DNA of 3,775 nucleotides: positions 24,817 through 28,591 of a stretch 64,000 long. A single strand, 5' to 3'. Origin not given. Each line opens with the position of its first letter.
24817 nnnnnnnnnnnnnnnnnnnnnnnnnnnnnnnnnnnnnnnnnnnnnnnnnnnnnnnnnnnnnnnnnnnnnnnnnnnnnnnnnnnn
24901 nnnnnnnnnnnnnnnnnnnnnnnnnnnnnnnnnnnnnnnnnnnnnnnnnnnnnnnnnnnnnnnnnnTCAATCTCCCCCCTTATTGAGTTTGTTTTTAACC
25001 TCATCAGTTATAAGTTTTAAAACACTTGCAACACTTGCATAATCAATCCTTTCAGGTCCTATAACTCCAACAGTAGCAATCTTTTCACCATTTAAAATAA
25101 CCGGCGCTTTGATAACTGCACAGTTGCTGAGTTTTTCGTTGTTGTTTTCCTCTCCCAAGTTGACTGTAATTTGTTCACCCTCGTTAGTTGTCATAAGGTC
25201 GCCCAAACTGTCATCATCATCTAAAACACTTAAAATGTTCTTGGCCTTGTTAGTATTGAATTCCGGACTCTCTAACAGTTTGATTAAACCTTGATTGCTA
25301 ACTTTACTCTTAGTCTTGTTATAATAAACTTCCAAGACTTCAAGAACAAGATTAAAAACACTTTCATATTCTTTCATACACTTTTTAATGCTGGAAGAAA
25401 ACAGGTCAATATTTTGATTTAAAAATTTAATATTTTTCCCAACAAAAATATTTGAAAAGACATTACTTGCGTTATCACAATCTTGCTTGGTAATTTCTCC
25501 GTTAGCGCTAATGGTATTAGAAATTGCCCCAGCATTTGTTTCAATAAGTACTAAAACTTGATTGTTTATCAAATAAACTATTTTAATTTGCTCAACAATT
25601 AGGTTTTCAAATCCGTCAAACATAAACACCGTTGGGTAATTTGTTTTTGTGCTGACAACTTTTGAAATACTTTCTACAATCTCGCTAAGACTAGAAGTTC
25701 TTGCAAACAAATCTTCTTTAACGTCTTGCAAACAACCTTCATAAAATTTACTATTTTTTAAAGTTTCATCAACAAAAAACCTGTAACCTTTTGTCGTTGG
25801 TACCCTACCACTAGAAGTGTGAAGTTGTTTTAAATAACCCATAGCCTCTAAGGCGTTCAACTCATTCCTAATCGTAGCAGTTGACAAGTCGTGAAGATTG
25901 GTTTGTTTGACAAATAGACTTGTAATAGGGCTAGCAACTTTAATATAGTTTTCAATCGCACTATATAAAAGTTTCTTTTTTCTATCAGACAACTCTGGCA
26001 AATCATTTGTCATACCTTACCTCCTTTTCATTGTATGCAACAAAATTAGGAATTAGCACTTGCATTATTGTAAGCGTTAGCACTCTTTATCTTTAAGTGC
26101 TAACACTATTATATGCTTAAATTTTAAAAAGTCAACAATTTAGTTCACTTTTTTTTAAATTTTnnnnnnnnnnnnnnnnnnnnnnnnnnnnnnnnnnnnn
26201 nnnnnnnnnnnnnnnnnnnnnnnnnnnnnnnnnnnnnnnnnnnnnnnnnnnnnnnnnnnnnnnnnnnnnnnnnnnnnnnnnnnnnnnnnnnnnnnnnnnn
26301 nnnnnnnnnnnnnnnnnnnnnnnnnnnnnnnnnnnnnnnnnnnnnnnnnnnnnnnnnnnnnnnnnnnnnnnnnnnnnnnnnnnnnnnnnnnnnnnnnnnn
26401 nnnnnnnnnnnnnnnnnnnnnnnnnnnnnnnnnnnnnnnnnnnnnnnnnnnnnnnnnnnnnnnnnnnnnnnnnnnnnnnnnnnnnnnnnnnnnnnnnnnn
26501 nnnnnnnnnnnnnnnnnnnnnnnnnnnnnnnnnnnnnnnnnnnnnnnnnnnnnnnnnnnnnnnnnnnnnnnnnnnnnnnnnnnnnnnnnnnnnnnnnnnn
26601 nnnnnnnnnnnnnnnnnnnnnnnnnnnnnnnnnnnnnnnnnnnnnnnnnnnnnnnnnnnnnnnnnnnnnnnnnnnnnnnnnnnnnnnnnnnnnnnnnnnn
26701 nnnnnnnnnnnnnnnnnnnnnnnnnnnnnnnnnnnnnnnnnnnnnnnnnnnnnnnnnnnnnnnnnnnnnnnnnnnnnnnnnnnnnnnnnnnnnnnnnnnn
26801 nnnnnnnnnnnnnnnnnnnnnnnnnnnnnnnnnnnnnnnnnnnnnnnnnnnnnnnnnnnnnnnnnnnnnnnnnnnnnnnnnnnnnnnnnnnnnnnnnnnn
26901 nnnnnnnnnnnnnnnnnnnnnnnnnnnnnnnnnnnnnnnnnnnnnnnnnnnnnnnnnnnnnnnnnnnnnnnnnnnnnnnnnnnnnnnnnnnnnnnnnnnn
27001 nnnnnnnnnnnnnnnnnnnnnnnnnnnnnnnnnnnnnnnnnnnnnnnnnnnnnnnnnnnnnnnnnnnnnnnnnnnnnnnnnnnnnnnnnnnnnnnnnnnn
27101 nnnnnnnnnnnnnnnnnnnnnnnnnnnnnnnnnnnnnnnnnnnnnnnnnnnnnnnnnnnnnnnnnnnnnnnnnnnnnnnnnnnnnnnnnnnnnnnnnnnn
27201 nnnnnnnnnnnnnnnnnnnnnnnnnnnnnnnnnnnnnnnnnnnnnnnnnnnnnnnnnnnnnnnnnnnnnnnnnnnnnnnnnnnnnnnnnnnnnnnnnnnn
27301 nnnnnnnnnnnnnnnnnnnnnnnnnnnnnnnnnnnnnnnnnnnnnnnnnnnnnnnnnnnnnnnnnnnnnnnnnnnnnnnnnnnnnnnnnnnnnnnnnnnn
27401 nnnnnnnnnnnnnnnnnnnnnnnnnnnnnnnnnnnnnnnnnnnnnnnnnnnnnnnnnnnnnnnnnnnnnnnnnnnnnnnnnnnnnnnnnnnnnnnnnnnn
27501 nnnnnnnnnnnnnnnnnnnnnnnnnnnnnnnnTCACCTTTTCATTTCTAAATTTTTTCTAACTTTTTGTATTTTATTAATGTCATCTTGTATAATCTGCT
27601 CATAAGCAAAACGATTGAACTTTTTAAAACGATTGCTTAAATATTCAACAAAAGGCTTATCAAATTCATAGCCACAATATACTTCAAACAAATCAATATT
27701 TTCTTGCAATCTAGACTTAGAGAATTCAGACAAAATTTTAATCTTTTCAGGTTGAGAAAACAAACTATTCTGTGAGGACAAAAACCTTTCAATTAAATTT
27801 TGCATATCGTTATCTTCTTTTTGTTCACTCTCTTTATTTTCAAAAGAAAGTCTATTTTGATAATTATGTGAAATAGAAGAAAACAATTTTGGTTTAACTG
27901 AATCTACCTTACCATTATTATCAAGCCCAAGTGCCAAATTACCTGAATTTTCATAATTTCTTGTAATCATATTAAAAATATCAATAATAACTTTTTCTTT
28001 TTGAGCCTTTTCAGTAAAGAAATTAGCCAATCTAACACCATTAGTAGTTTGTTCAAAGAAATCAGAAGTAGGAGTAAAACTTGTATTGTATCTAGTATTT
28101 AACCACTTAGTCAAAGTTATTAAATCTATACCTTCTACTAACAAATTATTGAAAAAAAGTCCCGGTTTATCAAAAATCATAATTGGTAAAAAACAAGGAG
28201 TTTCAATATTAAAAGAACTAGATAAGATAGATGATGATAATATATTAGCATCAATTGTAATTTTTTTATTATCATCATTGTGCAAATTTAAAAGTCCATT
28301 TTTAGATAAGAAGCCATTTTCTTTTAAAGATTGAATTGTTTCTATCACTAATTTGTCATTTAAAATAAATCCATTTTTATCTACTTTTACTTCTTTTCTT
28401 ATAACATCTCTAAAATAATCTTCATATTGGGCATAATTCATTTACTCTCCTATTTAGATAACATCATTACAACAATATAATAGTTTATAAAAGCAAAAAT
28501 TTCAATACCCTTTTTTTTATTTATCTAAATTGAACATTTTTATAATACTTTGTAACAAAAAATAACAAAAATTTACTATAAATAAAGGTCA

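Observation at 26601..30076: Three unknown genes inserted in the otherwise conserved lepA-hemW-hrcA-grpE-dnaK-dnaJ block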

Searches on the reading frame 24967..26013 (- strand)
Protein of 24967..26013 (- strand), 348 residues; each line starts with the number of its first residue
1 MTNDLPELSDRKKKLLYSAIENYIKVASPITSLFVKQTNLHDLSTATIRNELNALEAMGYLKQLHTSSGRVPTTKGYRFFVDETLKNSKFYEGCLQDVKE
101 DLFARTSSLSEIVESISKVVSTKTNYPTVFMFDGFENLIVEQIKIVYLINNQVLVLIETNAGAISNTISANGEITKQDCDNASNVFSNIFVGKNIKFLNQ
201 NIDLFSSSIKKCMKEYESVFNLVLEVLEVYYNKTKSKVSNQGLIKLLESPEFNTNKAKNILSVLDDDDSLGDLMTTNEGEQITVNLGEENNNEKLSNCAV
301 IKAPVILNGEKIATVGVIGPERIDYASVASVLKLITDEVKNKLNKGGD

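Call 12: find_related_loci(query=window:24967-26013:-, collection=genome_contigs, flank=10000)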
Query window:24967-26013:- (348 aa) in genome_contigs; peptide patterns used: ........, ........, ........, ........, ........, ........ (x = any residue, [..] = any of these).
111 stretches matched a pattern; 15 encode a relative of the query (tblastn E <= 1e-3); 15 distinct loci.
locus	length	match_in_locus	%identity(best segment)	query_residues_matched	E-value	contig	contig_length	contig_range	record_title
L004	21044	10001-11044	84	1-348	0e+0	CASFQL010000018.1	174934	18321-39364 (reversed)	uncultured Christensenella sp. isolate SI.O16.metabat-bins.132 genome assembly, contig: SI.O16.metabat-bins.132.fa_k141_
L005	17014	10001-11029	70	3-347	7e-165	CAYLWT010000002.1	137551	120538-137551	MAG TPA_asm: uncultured Christensenella sp. isolate binchicken_co354_299 genome assembly, contig: NODE_35_length_137551_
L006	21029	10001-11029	70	3-347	6e-163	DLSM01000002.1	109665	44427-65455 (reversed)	MAG TPA_asm: Christensenella sp. UBA7862 UBA7862_contig_193, whole genome shotgun sequence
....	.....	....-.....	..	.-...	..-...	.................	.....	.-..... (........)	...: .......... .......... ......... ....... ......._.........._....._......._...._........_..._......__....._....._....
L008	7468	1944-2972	69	3-347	3e-163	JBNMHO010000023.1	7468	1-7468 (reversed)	MAG: Clostridia bacterium isolate CM_BacUBA273.120 k141_585631_length_7468_cov_30.8329, whole genome shotgun sequence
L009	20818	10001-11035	70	1-347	1e-160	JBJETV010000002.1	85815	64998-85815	MAG: Christensenellales bacterium isolate LOHA39_bin.010 NODE_126_length_85815_cov_10.168015, whole genome shotgun seque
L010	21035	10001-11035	70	1-347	5e-160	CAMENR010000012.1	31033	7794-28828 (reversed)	MAG: uncultured Clostridia bacterium isolate SRR11489746_bin.94_metaWRAP_v1.3_MAG genome assembly, contig: ERZ11466724.1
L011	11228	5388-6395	70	6-339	1e-153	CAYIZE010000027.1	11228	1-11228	MAG TPA_asm: uncultured Christensenella sp. isolate ERP122455_co2_49 genome assembly, contig: NODE_1556_length_11228_cov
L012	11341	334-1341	69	6-339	3e-151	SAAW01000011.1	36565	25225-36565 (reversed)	MAG: Clostridia bacterium isolate INTA.CYC.065 contig-100_806, whole genome shotgun sequence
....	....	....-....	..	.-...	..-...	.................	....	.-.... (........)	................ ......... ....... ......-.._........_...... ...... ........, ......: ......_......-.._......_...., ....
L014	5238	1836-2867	66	6-347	1e-151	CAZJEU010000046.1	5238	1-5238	MAG TPA_asm: uncultured Christensenella sp. isolate binchicken_co59_197 genome assembly, contig: NODE_39130_length_5238_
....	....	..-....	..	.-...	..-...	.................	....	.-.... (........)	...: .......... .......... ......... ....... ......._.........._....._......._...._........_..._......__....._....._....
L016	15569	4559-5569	67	7-347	3e-149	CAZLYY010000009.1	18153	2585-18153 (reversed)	MAG TPA_asm: uncultured Christensenella sp. isolate binchicken_co354_253 genome assembly, contig: NODE_3227_length_18153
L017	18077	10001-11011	68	7-347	3e-152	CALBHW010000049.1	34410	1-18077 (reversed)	MAG TPA_asm: uncultured Clostridia bacterium isolate SRR1747054_bin.4_CONCOCT_v1.1_MAG genome assembly, contig: ERZ80828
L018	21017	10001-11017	68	7-347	5e-152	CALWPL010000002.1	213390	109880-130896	MAG: uncultured Clostridia bacterium isolate BRZ_E__bin128 genome assembly, contig: BRZ_E__NODE_32_length_213390_cov_9.0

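Call 44: search_protein_families(library=padloc, proteins=[L018:8474-9526:+], max_evalue=1)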
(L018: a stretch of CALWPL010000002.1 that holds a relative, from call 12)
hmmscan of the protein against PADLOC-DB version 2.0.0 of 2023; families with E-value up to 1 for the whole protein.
L018:8474-9526:+ (351 aa): 0 families

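Call 45: search_protein_families(library=phrogs, proteins=[L018:8474-9526:+], max_evalue=1)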
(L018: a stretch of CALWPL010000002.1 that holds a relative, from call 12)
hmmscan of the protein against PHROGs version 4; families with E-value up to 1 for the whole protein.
L018:8474-9526:+ (351 aa): 2 families
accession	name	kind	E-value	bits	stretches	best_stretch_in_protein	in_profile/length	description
phrog_38594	-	unknown function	0.15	13.5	0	21-45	36-60/77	-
phrog_34489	-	unknown function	0.31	12.3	0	267-336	11-86/94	-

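Call 90: search_protein_families(library=pfam, proteins=[L004:4745-5410:+], max_evalue=0.1)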
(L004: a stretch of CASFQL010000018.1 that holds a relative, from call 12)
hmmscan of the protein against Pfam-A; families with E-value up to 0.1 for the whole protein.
L004:4745-5410:+ (222 aa): 1 family
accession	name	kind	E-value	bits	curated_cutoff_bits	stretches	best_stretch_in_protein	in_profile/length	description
PF06428.16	Sec2p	-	0.042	14.3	28.5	0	145-185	30-70/92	GDP/GTP exchange factor Sec2p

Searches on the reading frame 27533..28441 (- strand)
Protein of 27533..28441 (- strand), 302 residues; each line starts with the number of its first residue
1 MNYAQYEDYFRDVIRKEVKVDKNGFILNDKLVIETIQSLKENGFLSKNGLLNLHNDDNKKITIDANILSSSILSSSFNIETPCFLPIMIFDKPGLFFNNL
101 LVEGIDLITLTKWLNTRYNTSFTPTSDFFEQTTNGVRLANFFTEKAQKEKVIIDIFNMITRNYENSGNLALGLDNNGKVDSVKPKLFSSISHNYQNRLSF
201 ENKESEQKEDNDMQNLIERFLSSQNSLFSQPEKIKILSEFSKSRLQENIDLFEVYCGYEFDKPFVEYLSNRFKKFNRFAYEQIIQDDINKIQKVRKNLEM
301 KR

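Call 3: search_protein_families(library=pfam, proteins=[window:27533-28441:-], max_evalue=1)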
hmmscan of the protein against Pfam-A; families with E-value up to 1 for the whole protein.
window:27533-28441:- (302 aa): 0 families

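Call 4: search_protein_families(library=ncbifam, proteins=[window:27533-28441:-], max_evalue=1)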
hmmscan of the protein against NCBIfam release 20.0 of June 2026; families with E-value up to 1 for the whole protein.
window:27533-28441:- (302 aa): 0 families

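Call 6: find_homologous_proteins(query=window:27533-28441:-)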
Query window:27533-28441:- (302 aa): 1 proteins with E <= 0.001 among 1111 candidates.
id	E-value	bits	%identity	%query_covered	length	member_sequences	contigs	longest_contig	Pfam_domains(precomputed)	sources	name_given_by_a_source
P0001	1.1e-190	650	100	100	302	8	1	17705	-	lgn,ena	-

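Call 10: find_encoding_contigs(protein=P0001, flank=10000, max_places=10)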
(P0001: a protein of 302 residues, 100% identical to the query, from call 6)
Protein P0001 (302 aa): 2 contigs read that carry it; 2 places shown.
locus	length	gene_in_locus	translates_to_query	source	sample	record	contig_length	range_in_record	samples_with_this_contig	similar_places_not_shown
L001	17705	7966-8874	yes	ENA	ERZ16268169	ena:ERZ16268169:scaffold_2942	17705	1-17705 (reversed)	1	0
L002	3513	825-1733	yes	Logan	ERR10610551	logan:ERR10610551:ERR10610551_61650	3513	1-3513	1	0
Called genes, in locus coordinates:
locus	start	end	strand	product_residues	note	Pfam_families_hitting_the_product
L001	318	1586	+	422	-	PF05496:RuvB_N, PF00004:AAA, PF13173:AAA_14, PF16193:AAA_assoc_2, PF12002:MgsA_C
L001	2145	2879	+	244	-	PF03009:GDPD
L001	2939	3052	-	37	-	-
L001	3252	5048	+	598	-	PF00009:GTP_EFTU, PF00071:Ras (faint), PF03144:GTP_EFTU_D2, PF00679:EFG_C, PF06421:LepA_C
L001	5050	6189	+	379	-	PF04055:Radical_SAM, PF06969:HemN_C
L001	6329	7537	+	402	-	-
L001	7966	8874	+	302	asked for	-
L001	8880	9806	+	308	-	-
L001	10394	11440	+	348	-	PF01628:HrcA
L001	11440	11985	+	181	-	PF01025:GrpE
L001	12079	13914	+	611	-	PF00012:HSP70, PF06723:MreB_Mbl, PF00012:HSP70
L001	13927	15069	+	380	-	PF00226:DnaJ, PF01556:DnaJ_C, PF00684:DnaJ_CXXCXGXG, PF15777:Anti-TRAP (faint)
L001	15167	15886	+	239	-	PF20260:PUA_4 (weak), PF04452:Methyltrans_RNA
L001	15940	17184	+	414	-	PF00919:UPF0004, PF04055:Radical_SAM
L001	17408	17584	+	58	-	PF01165:Ribosomal_S21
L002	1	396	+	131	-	?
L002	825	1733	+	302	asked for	-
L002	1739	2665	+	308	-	-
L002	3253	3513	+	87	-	?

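Call 44: search_protein_families(library=padloc, proteins=[window:27536-28441:-], max_evalue=1)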
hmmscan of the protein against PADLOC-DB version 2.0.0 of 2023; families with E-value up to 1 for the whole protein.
window:27536-28441:- (302 aa): 0 families

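Call 45: search_protein_families(library=phrogs, proteins=[window:27536-28441:-], max_evalue=1)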
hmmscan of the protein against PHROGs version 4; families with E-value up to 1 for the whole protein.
window:27536-28441:- (302 aa): 1 family
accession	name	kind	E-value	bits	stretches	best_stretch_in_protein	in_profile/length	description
phrog_36570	-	unknown function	0.072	14.3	0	225-249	57-81/89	-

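Call 53: predict_structure(alignment_id=A3)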
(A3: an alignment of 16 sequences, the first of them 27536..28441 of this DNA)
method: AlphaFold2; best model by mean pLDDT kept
length: 302 residues; sequences in the alignment: 16
mean_pLDDT: 83.3   pTM: 0.85
mean pLDDT of the five models: 83.3, 78.6, 77.7, 77.0, 76.1
residues with pLDDT >= 90: 138; 70-90: 108; 50-70: 50; < 50: 6
segments of 3 or more residues with pLDDT < 50: 40-42
pLDDT, mean of each block of 10 residues (from residue 1): 61 67 81 56 57 76 93 92 87 80 71 84 76 84 94 93 78 92 89 77 80 92 83 93 92 87 94 94 94 96 93
secondary structure, 60 per line:
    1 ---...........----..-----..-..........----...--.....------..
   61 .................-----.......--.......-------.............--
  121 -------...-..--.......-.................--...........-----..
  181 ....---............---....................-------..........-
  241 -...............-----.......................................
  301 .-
elements in order: H4-14 H29-38 E48-52 H59-77 E83-89 E92-98 E106-109 H110-118 H138-141 H144-160 H163-168 E169-173 E179-184 H188-199 H203-222 H230-239 H242-256 H262-301

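Call 55: fold_search(model_id=the predicted structure, library=pdb)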
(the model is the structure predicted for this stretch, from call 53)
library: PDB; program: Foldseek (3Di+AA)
matches with E <= 10: 398; with E <= 0.001: 10
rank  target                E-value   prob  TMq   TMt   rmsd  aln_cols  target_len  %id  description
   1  3akk_C                8.3e-05  1.00  0.47  0.50   6.4       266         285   14  Crystal structure of A Helicobacter pylori proinflammatory kinase CtkA (released 2010-12-01)
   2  3akk_A                2.9e-04  1.00  0.46  0.47   6.5       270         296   13  Crystal structure of A Helicobacter pylori proinflammatory kinase CtkA (released 2010-12-01)
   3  3akk_B                3.4e-04  1.00  0.44  0.46   8.9       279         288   13  Crystal structure of A Helicobacter pylori proinflammatory kinase CtkA (released 2010-12-01)
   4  7wcf                  4.0e-04  1.00  0.46  0.44   6.1       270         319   14  Crystal structure of the kinase with AMP-PNP (released 2022-06-29)
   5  3dnv_A                5.0e-04  1.00  0.49  0.37   6.2       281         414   10  MDT Protein (released 2009-01-27)
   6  3dnt_A                5.0e-04  1.00  0.49  0.37   6.3       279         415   11  structures of MDT proteins (released 2009-01-27)
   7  3dnu                  5.8e-04  1.00  0.49  0.38   6.1       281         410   10  structure of MDT protein (released 2009-01-27)
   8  3akj_A                6.5e-04  1.00  0.49  0.53   6.3       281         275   13  Crystal structure of A Helicobacter pylori proinflammatory kinase CtkA (released 2010-12-01)
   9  8ezr_B                7.6e-04  1.00  0.45  0.50   6.1       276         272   14  Crystal structure of the HipS(Lp)-HipT(Lp) complex from Legionella pneumophila, native protein (released 2023-09-27)
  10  3akl_A                8.1e-04  1.00  0.47  0.50   6.0       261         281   13  Crystal structure of A Helicobacter pylori proinflammatory kinase CtkA (released 2010-12-01)
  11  2wiu_A                1.0e-03  1.00  0.45  0.33   6.6       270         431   10  Mercury-modified bacterial persistence regulator hipBA (released 2009-07-28)
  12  3akk_D                1.1e-03  1.00  0.47  0.49   6.4       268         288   13  Crystal structure of A Helicobacter pylori proinflammatory kinase CtkA (released 2010-12-01)
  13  3tpt_A                1.1e-03  1.00  0.49  0.37   6.4       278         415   11  Structure of HipA(D309Q) bound to ADP (released 2012-10-03)
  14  4pu3_A                1.2e-03  1.00  0.44  0.33   6.7       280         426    9  Shewanella oneidensis MR-1 Toxin Antitoxin System HipA, HipB and its operator DNA complex (space group P212121) (released 2014-08-06)
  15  3akl_C                1.4e-03  1.00  0.50  0.53   5.6       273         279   12  Crystal structure of A Helicobacter pylori proinflammatory kinase CtkA (released 2010-12-01)
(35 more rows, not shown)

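Call 72: fold_search(model_id=the predicted structure, library=viral)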
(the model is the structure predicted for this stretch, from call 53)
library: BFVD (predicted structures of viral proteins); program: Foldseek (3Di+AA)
matches with E <= 10: 194; with E <= 0.001: 1
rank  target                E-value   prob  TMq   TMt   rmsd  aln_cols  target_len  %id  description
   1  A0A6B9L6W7            4.8e-04  0.99  0.28  0.08  11.2       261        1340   11  ADP-ribosyltransferase [Mycobacterium phage Onyinye]
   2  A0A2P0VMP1            2.0e-02  0.33  0.19  0.15  18.3       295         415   12  Putative ubiquinone biosynthesis protein UbiB [Tetraselmis virus 1]
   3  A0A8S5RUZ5            3.7e-02  0.97  0.41  0.18   6.1       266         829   12  (no name in the UniProt tables at hand)
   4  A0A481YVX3            3.9e-02  0.77  0.28  0.28  12.1       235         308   11  Putative serine/threonine protein kinase [Marseillevirus LCMAC201]
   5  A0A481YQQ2            3.9e-02  0.44  0.23  0.21  16.9       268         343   10  Protein kinase domain-containing protein [Marseillevirus LCMAC101]
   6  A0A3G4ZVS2            5.1e-02  0.23  0.15  0.15  19.8       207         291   12  Uncharacterized protein [Faunusvirus sp.]
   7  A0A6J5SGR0            6.7e-02  0.60  0.32  0.13   9.8       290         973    8  Uncharacterized protein [uncultured Caudovirales phage]
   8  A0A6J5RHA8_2          7.1e-02  0.25  0.18  0.06  17.7       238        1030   12  2'-5' RNA ligase superfamily [uncultured Caudovirales phage]
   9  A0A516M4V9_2          8.8e-02  0.84  0.35  0.11   8.0       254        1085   12  (no name in the UniProt tables at hand)
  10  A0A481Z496            9.3e-02  0.82  0.35  0.42   9.2       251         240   10  Uncharacterized protein [Pithovirus LCPAC101]
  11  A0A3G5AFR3            1.1e-01  0.15  0.21  0.15  20.8       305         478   11  Protein kinase domain-containing protein [Solivirus sp.]
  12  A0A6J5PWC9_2          1.3e-01  0.38  0.29  0.09  10.4       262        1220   11  ADP ribosyltransferase [uncultured Caudovirales phage]
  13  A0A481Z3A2            1.4e-01  0.82  0.36  0.42   8.9       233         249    8  Uncharacterized protein [Pithovirus LCPAC103]
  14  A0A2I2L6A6            1.4e-01  0.75  0.33  0.39  14.2       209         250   13  Protein kinase [Orpheovirus IHUMI-LCC2]
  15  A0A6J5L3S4            1.4e-01  0.77  0.35  0.23   8.6       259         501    9  Nudix_Hydrolase domain containing protein [uncultured Caudovirales phage]
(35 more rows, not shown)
